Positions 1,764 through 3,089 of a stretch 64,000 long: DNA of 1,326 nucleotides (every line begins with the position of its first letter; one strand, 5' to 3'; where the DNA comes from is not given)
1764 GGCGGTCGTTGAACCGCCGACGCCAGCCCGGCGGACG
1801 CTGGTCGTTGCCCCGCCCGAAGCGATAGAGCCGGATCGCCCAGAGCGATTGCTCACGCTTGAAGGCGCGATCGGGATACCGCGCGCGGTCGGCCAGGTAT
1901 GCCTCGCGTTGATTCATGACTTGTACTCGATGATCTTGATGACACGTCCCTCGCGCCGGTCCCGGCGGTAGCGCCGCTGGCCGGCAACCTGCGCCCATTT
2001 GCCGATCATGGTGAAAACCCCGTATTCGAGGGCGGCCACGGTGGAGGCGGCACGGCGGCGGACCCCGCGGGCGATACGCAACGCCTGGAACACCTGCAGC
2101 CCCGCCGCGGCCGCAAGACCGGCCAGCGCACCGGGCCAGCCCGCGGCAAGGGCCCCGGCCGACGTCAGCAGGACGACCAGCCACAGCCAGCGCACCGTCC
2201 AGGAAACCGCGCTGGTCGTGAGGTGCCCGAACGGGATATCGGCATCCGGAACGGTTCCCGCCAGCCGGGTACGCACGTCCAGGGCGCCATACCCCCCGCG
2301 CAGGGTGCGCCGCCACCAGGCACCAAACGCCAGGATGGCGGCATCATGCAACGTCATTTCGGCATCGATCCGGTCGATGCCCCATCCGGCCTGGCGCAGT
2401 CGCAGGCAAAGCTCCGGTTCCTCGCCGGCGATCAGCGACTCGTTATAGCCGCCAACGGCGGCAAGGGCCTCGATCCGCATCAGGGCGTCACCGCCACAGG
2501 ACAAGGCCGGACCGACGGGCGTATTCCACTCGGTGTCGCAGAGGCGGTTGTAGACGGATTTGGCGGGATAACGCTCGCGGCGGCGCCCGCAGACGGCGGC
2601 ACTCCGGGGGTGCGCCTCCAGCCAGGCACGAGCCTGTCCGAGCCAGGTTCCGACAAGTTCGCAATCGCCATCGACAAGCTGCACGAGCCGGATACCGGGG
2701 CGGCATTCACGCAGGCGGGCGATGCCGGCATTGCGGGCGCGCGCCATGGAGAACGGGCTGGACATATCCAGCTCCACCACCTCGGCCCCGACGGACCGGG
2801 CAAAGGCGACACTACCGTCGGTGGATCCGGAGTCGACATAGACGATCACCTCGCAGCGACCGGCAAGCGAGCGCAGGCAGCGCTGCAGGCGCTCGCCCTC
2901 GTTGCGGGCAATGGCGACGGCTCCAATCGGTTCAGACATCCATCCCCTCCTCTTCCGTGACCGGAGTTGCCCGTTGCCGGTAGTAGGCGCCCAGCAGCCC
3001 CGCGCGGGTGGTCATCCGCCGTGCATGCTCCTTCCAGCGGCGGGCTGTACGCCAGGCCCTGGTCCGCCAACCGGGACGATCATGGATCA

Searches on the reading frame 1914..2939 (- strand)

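Call 60: search_protein_families(library=pfam, proteins=[window:1914-2939:-], max_evalue=0.00001)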
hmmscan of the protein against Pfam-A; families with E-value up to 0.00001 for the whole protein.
window:1914-2939:- (341 aa): 2 families
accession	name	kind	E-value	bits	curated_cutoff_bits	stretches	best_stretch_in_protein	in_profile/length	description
PF00535.33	Glycos_transf_2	-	7.1e-11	42.8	23.3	1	10-124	5-120/168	Glycosyl transferase family 2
PF13632.12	Glyco_trans_2_3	-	3.5e-08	33.9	27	1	143-263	68-183/198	Glycosyl transferase family group 2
